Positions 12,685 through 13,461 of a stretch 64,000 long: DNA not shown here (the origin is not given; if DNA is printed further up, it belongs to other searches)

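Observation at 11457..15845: Dense cluster of nucleotide-pool/modified-nucleoside enzymes: ASCH, NUDIX, NDT-like and DUF3850 genes tightly coupled, plus extra NUDIX and HD paralogs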

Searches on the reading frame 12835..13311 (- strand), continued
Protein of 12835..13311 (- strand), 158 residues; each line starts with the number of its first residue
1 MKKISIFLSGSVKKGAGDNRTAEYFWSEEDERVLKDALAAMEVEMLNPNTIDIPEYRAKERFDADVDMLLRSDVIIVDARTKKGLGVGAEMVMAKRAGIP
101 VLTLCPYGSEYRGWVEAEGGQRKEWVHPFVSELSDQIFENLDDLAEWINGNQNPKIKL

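Call 34: fold_search(model_id=the predicted structure, library=pdb)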
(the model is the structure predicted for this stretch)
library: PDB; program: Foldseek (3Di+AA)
matches with E <= 10: 1652; with E <= 0.001: 49
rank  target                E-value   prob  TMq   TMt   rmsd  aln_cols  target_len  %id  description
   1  7o62_C                2.0e-06  1.00  0.63  0.73   4.2       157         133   16  Crystal structure of a 2`-deoxyribosyltransferase from the psychrophilic bacterium Desulfotalea psychrophila. (released 2021-10-20)
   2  7o62_A                4.3e-06  1.00  0.61  0.70   4.3       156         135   16  Crystal structure of a 2`-deoxyribosyltransferase from the psychrophilic bacterium Desulfotalea psychrophila. (released 2021-10-20)
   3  8rpt_A                6.3e-06  1.00  0.57  0.65   5.9       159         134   14  Crystal structure of human DNPH1 mutant- D80A (released 2024-11-20)
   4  7o62_D                8.7e-06  1.00  0.60  0.74   4.1       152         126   15  Crystal structure of a 2`-deoxyribosyltransferase from the psychrophilic bacterium Desulfotalea psychrophila. (released 2021-10-20)
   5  7m5h_B                1.5e-05  1.00  0.66  0.65   4.4       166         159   17  Crystal structure of conserved protein from Enterococcus faecalis V583 (released 2021-04-07)
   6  8rps_B                2.4e-05  1.00  0.54  0.63   6.4       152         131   14  Crystal structure of human DNPH1 mutant- D80N bound to 5hmdUMP (released 2024-11-20)
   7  6evs_A                3.8e-05  1.00  0.56  0.64   5.3       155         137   15  Characterization of 2-deoxyribosyltransferase from psychrotolerant bacterium Bacillus psychrosaccharolyticus: a suitab (released 2018-11-14)
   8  8rpt_B                4.0e-05  1.00  0.60  0.66   5.6       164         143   15  Crystal structure of human DNPH1 mutant- D80A (released 2024-11-20)
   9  4kxm_B                4.6e-05  1.00  0.52  0.60   6.1       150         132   17  Crystal structure of DNPH1 (RCL) WITH N6-ISOPENTENYL-AMP (released 2014-02-05)
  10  9da6_A                7.6e-05  1.00  0.55  0.65   6.5       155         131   15  Crystal structure of human DNPH1 bound to inhibitor 3a (released 2025-02-05)
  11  8os9_A                1.1e-04  1.00  0.54  0.65   5.8       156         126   13  Structure of Homo sapiens 2'-deoxynucleoside 5'-phosphate N-hydrolase 1 (DNPH1) (released 2023-08-30)
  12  8os9_B                1.1e-04  1.00  0.54  0.65   5.6       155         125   12  Structure of Homo sapiens 2'-deoxynucleoside 5'-phosphate N-hydrolase 1 (DNPH1) (released 2023-08-30)
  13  9ia6_B                1.4e-04  1.00  0.54  0.63   6.1       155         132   14  Crystal structure of DNPH1 bound by compound 3. (released 2025-11-12)
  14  8rqd_C                1.4e-04  1.00  0.56  0.63   6.2       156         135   14  Crystal structure of human DNPH1 mutant-Y24F (released 2024-11-20)
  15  8rps_C                1.8e-04  1.00  0.54  0.64   5.6       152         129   14  Crystal structure of human DNPH1 mutant- D80N bound to 5hmdUMP (released 2024-11-20)
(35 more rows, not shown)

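Call 56: search_protein_families(library=pfam, alignment_id=A1, max_evalue=0.01)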
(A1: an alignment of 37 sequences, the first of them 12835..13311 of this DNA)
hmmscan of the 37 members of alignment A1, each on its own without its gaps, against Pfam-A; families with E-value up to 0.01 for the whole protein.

A. member 1, window:12835-13311:- (158 aa): 1 family
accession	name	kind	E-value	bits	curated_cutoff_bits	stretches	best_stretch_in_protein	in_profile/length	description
PF05014.21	Nuc_deoxyrib_tr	-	0.00069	20.2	28.8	1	33-113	19-104/117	Nucleoside 2-deoxyribosyltransferase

B. families by the number of members that match (of 37 scanned): 2 families
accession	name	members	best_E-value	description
PF05014.21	Nuc_deoxyrib_tr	14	1.9e-05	Nucleoside 2-deoxyribosyltransferase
PF14359.12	DUF4406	2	0.00063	Domain of unknown function (DUF4406)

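Call 58: find_related_loci(query=A1, collection=viral_contigs, flank=6000)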
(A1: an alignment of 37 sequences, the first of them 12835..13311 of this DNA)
Query A1 (158 aa) in viral_contigs; peptide patterns used: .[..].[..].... (x = any residue, [..] = any of these).
10 stretches matched a pattern; 1 encode a relative of the query (tblastn E <= 1e-3); 1 distinct loci.
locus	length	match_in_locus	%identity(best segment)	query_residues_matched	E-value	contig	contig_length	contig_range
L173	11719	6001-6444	40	4-149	6e-31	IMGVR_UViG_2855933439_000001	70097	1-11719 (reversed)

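Call 66: search_protein_representatives(alignment_id=A1)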
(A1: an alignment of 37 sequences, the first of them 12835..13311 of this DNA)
Query: 37 sequences, 188 profile positions. Proteins with E-value up to 0.001 (for the whole library): 414; up to 1e-10: 248; up to 1e-30: 109. The best 150 are listed.
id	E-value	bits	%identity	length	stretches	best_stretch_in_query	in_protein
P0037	2.9e-65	236.0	-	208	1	2-187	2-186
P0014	7.3e-62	224.9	-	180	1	3-167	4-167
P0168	1.2e-61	224.2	-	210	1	2-187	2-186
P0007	6.0e-61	221.9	-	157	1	2-157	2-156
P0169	4.2e-60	219.2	-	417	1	3-187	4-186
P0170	1.7e-57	210.7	-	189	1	3-186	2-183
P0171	2.3e-57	210.2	-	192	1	2-181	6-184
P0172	3.0e-57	209.9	-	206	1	4-186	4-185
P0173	2.6e-56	206.8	-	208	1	3-186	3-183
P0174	7.1e-56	205.4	-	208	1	2-187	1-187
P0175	1.9e-55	204.0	-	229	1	2-184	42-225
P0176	3.4e-55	203.2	-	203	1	1-187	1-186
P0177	5.1e-55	202.6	-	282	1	3-187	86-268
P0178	6.1e-55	202.3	-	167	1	2-159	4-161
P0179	8.5e-55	201.9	-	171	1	3-170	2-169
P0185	6.8e-51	189.1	-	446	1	2-173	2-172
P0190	2.5e-50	187.3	-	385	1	5-162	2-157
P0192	6.8e-50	185.9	-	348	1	2-187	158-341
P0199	2.6e-49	184.0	-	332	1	4-186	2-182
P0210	3.0e-46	174.0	-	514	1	3-187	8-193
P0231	4.1e-42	160.5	-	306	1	2-186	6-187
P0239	3.6e-40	154.2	-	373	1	5-161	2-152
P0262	5.8e-34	133.9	-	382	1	2-184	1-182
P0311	1.4e-23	100.0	-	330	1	2-185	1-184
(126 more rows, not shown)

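Call 67: search_protein_families(library=pfam, proteins=[P0169, P0185, P0190, P0210, P0192, P0199, P0239, P0262, P0231, P0311], max_evalue=0.001)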
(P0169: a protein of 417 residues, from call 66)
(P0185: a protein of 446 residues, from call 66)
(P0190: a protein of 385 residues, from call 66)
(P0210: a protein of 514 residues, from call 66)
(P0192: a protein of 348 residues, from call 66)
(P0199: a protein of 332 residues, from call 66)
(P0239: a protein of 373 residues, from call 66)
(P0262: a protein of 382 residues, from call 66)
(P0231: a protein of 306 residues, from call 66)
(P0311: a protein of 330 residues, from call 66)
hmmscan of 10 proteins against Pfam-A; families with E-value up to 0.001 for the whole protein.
P0169 (417 aa): 3 families
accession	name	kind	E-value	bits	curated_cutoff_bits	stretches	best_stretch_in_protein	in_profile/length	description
PF13023.12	HD_3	-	4.8e-37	127.8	22.5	1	218-359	1-146/165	HD domain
PF12917.13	YfbR-like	-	3.3e-09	37.1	25.9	1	214-340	2-137/182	5'-deoxynucleotidase YfbR-like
PF05014.21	Nuc_deoxyrib_tr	-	8e-05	23.2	28.8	1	8-109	1-102/117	Nucleoside 2-deoxyribosyltransferase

P0185 (446 aa): 0 families

P0190 (385 aa): 7 families
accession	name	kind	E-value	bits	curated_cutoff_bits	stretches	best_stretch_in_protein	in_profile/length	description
PF03848.20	TehB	-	1.6e-16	60.8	20.4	1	200-333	20-151/193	Tellurite resistance protein TehB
PF13649.12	Methyltransf_25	-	9.4e-16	58.7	27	1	218-311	2-97/97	Methyltransferase domain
PF08241.18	Methyltransf_11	-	1.1e-15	58.5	21.2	1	218-314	1-94/95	Methyltransferase domain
PF08242.18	Methyltransf_12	-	6.6e-14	52.9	30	1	218-311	1-96/98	Methyltransferase domain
PF13489.12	Methyltransf_23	-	5.7e-12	46.1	27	1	212-329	21-124/164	Methyltransferase domain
PF13847.12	Methyltransf_31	-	2e-11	44.2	27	1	213-321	3-115/145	Methyltransferase domain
PF05401.17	NodS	-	3.4e-07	30.7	24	1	211-310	41-139/201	Nodulation protein S (NodS)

P0210 (514 aa): 1 family
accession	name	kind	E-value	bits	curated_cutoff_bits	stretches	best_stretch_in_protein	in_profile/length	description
PF02668.22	TauD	-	1.6e-51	176.2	27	1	236-499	9-267/267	Taurine catabolism dioxygenase TauD, TfdA family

P0192 (348 aa): 2 families
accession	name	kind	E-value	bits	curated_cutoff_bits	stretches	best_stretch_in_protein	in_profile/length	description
PF03477.21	ATP-cone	-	2.2e-22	79.8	25.8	1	48-137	2-87/88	ATP cone domain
PF22811.2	Zn_ribbon_NrdR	-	5.3e-15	55.5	27.2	1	1-40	1-42/42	Transcriptional repressor NrdR-like, N-terminal domain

P0199 (332 aa): 1 family
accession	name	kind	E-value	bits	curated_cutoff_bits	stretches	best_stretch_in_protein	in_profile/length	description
PF00293.34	NUDIX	-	2.8e-19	69.9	21.1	1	197-315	6-119/134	NUDIX domain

P0239 (373 aa): 6 families
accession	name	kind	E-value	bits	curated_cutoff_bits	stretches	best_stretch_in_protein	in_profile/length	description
PF13489.12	Methyltransf_23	-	7.5e-12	45.7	27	1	201-367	18-154/164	Methyltransferase domain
PF13649.12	Methyltransf_25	-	3.1e-11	44.2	27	1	210-297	2-94/97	Methyltransferase domain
PF03848.20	TehB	-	4.4e-10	39.8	20.4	1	208-347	33-172/193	Tellurite resistance protein TehB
PF08241.18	Methyltransf_11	-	5.3e-09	37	21.2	1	210-302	1-93/95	Methyltransferase domain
PF08242.18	Methyltransf_12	-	3.9e-08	34.4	30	1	210-300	1-96/98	Methyltransferase domain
PF13847.12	Methyltransf_31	-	2.2e-05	24.6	27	1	204-283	2-91/145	Methyltransferase domain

P0262 (382 aa): 1 family
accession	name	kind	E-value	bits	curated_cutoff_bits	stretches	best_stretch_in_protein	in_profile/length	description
PF02545.19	Maf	-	2.4e-55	187.6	27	1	193-377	1-186/187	Maf-like protein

P0231 (306 aa): 0 families

P0311 (330 aa): 2 families
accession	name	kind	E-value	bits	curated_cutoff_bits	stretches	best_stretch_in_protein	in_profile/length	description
PF00293.34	NUDIX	-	5.3e-07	30.1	21.1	1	199-319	9-126/134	NUDIX domain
PF15891.11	Nuc_deoxyri_tr2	-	0.00054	20.7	30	1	4-91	2-88/105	Nucleoside 2-deoxyribosyltransferase like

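Call 87: find_encoding_contigs(protein=P0169, flank=4000, max_places=3)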
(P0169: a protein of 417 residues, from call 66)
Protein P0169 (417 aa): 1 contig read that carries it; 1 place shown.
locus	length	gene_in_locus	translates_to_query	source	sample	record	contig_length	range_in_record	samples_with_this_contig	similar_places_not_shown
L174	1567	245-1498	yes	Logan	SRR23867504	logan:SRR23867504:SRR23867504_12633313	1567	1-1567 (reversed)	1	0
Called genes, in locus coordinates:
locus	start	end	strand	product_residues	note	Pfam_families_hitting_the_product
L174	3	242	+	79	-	?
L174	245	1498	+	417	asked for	PF12917:YfbR-like, PF13023:HD_3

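Call 88: find_encoding_contigs(protein=P0199, flank=4000, max_places=3)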
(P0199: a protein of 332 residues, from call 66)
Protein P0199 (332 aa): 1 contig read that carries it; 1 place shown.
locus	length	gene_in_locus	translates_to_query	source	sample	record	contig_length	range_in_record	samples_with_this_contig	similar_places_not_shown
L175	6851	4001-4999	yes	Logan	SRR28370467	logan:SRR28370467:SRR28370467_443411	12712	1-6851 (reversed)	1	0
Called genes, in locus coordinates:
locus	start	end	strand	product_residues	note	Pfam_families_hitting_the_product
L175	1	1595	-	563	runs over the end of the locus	PF00749:tRNA-synt_1c, PF03950:tRNA-synt_1c_C, PF20974:tRNA-synt_1c_C2 (weak)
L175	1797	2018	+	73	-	-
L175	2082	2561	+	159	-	PF00293:NUDIX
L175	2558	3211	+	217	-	PF00702:Hydrolase, PF12710:HAD (weak), PF13419:HAD_2, PF13242:Hydrolase_like (weak)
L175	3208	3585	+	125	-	PF03819:MazG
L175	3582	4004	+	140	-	PF00293:NUDIX, PF14815:NUDIX_4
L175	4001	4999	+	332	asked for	PF00293:NUDIX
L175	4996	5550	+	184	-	PF01725:Ham1p_like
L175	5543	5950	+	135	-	PF11969:DcpS_C, PF01230:HIT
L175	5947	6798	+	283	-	PF00892:EamA, PF05653:Mg_trans_NIPA (faint), PF00892:EamA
